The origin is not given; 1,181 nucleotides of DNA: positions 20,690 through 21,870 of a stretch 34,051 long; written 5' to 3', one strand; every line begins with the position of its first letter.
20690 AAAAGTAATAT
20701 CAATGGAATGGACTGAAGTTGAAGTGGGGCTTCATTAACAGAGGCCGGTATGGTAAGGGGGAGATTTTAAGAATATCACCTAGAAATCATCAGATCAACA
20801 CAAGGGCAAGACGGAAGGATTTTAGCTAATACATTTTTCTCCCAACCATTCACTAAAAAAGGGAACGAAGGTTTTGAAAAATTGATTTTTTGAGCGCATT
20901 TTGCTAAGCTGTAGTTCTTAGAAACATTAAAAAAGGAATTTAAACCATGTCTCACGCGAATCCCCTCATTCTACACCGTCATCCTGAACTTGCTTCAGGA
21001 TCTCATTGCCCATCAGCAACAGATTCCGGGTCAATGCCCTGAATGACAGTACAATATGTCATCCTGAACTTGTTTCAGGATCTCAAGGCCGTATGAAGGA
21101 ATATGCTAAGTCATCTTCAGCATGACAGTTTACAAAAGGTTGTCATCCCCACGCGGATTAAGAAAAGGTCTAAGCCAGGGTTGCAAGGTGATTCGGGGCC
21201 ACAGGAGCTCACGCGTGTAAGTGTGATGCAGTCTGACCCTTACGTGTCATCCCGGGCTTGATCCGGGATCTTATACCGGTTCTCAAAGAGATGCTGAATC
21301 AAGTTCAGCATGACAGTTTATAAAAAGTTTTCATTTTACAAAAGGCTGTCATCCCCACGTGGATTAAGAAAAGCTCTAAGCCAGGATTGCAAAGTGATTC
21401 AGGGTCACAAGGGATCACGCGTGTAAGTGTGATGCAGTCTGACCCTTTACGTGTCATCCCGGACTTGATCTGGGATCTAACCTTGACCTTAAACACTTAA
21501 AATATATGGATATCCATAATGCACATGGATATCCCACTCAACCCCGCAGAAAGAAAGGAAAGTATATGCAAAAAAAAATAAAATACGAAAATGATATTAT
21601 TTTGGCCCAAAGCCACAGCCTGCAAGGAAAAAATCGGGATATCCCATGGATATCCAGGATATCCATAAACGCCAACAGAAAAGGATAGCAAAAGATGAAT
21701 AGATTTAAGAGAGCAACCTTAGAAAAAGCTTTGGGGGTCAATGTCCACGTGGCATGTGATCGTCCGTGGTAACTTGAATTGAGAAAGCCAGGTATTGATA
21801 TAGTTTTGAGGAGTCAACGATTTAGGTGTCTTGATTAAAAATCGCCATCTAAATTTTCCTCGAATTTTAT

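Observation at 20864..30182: Inverted repeats of about 0.75-0.8 kb bracket the entire 7.8-kb priA-ftsA-ftsQ-murB-murC-murG block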

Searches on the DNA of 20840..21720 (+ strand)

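Call 39: search_dna_similar(query=window:20840-21720:+, collection=plasmids, mode=distant, max_rows=15)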
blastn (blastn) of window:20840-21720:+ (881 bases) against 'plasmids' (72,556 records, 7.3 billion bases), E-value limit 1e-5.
No match.

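Call 40: search_dna_similar(query=window:20840-21720:+, collection=phages, mode=distant, max_rows=10)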
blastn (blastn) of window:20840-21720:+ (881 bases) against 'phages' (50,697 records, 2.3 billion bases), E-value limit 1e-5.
No match.
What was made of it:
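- Tried and rejected: The left arm gave no match against plasmids or phages in distant blastn (calls 39, 40).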

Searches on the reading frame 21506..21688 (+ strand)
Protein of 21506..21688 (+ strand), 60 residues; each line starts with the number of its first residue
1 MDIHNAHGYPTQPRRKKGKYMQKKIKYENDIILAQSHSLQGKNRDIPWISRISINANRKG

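Call 45: find_homologous_proteins(query=window:21506-21685:+, max_evalue=10)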
Query seq(60 aa) (60 aa): 13 proteins with E <= 10 among 13 candidates.
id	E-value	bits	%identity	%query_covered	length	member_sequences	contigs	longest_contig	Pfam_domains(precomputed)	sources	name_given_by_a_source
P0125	1.9e-21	93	87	88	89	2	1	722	-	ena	-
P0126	5.6e-20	88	85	88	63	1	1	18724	-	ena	-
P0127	2.2e-12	64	87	63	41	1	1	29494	-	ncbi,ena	-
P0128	4.2e-11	60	92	60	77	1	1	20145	-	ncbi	-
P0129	1.5e-10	58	87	65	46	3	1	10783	-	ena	-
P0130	5.3e-8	51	72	65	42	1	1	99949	-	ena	-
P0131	1.1e-6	46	69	65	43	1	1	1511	-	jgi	jgi:hypothetical protein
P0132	1.9e-6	46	74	65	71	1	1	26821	-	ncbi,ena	-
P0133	3.3e-6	45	70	67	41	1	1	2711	-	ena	-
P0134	2.2e-5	42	69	65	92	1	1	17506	-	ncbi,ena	-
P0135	2.9e-5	42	70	67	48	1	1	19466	-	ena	-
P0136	8.8e-5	40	79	55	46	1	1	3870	-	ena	-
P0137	2.6e-4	39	65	62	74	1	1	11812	-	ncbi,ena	-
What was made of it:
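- On Dispersed non-autonomous repeat (MITE- or NIME-like): Thirteen I-block ORF homologues were found (call 45).
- Tried and rejected: Dispersal came to light only through the small ORF (call 45).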

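Call 47: find_encoding_contigs(protein=P0127, flank=10000, max_places=3)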
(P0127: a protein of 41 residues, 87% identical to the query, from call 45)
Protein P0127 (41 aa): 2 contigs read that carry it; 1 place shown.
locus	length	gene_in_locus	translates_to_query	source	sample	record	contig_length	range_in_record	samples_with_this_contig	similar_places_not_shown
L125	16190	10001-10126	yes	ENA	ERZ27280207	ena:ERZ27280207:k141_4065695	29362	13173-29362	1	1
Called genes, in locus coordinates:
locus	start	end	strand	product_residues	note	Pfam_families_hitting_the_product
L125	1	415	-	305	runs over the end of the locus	PF00528:BPD_transp_1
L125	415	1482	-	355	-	PF12849:PBP_like_2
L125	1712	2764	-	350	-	PF02636:Methyltransf_28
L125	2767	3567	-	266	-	PF01790:LGT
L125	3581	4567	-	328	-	PF01073:3Beta_HSD (weak), PF01370:Epimerase, PF04321:RmlD_sub_bind (weak), PF07993:NAD_binding_4 (faint), PF16363:GDP_Man_Dehyd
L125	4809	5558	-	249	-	PF00376:MerR, PF13411:MerR_1, PF07739:TipAS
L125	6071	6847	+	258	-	PF02578:Cu-oxidase_4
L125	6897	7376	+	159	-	PF00578:AhpC-TSA, PF08534:Redoxin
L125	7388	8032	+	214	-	PF13189:Cytidylate_kin2 (faint), PF13238:AAA_18, PF01202:SKI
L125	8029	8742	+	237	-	PF00005:ABC_tran, PF13304:AAA_21 (faint)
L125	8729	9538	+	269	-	PF00950:ABC-3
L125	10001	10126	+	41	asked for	-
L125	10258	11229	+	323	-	-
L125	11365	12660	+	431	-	PF19425:Csd3_N2 (weak), PF01551:Peptidase_M23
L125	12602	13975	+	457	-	PF01773:Nucleos_tra2_N, PF07670:Gate, PF07662:Nucleos_tra2_C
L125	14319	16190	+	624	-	?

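Call 48: find_encoding_contigs(protein=P0129, flank=10000, max_places=3)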
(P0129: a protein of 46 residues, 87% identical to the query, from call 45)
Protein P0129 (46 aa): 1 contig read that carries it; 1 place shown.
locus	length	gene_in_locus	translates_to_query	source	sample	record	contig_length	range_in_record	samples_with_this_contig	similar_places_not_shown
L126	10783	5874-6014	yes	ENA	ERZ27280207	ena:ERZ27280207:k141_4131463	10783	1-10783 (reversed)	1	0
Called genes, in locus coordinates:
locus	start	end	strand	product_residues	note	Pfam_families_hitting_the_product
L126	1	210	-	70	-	?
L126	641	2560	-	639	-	PF16177:ACAS_N, PF00501:AMP-binding, PF13193:AMP-binding_C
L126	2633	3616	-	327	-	PF04392:ABC_sub_bind, PF13407:Peripla_BP_4 (weak)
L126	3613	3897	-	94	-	PF01371:Trp_repressor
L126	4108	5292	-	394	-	-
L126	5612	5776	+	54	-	-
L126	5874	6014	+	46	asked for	-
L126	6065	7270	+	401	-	PF02441:Flavoprotein, PF04127:DFP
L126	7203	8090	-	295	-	PF00892:EamA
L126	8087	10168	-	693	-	PF22745:Nlig-Ia, PF01653:DNA_ligase_aden, PF03120:OB_DNA_ligase, PF03119:DNA_ligase_ZBD (weak), PF12826:HHH_2, PF00533:BRCT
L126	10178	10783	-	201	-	?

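Call 53: find_encoding_contigs(protein=P0130, flank=6000, max_places=2)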
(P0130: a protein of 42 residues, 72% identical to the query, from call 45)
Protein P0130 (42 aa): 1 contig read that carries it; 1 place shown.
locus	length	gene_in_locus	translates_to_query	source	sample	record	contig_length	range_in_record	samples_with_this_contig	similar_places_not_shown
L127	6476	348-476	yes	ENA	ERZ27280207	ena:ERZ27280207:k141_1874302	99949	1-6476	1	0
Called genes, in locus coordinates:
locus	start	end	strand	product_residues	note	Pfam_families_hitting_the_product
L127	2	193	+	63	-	?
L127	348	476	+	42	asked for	-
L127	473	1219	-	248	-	PF01416:PseudoU_synth_1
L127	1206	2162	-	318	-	PF00551:Formyl_trans_N, PF02911:Formyl_trans_C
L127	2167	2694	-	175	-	PF01327:Pep_deformylase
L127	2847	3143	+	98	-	-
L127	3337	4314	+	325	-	-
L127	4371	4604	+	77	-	-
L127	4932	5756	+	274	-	PF00497:SBP_bac_3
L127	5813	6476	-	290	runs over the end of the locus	PF17827:PrmC_N, PF05175:MTS, PF01170:UPF0020 (weak), PF13649:Methyltransf_25, PF13847:Methyltransf_31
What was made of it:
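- Another contig of the same assembly breaks inside a copy of the repeat (call 53).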

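Call 54: find_encoding_contigs(protein=P0128, flank=6000, max_places=2)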
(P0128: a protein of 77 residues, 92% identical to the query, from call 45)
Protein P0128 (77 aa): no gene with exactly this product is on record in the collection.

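Call 58: search_protein_families(library=pfam, proteins=[L127:2-148:+], max_evalue=1)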
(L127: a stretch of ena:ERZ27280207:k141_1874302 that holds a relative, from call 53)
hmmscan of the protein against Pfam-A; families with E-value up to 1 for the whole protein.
L127:2-148:+ (49 aa): 4 families
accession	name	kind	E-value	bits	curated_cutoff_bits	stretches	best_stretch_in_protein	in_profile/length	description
PF13518.12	HTH_28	-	4.2e-05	24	25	1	2-40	10-48/52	Helix-turn-helix domain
PF01710.22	HTH_Tnp_IS630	-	0.0006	20.3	21.3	1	2-40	16-53/119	Transposase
PF13384.12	HTH_23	-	0.0091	16.2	24.6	1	2-27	15-40/50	Homeodomain-like domain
PF04218.19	CENP-B_N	-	0.1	12.7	21.2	1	1-26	19-44/53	CENP-B N-terminal DNA-binding domain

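Call 64: find_encoding_contigs(protein=P0132, flank=10000, max_places=2)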
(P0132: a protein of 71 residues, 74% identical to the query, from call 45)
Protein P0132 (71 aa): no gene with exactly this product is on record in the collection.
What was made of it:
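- Tried and rejected: Two context look-ups (P0128 and P0132) were not on record (calls 54, 64).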

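Call 74: search_protein_representatives(protein=window:21506-21688:+)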
Query: 60 residues. Proteins with E-value up to 0.001 (for the whole library): 12; up to 1e-10: 3; up to 1e-30: 0. The best 12 are listed.
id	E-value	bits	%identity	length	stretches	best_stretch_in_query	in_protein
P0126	1.8e-20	88.0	82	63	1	1-55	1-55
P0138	4.3e-16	74.3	73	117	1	2-56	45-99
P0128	1.3e-11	60.2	92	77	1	21-56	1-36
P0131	3.6e-07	46.3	69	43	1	21-59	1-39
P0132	6.0e-07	45.6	74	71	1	21-59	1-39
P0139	1.3e-06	44.6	-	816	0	-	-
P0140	3.6e-06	43.2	70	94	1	21-57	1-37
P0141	6.8e-06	42.3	59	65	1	11-56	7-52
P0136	2.8e-05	40.4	74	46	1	21-55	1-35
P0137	8.3e-05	38.9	67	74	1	21-56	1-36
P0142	3.1e-04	37.1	61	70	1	13-57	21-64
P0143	4.0e-04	36.7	35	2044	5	21-52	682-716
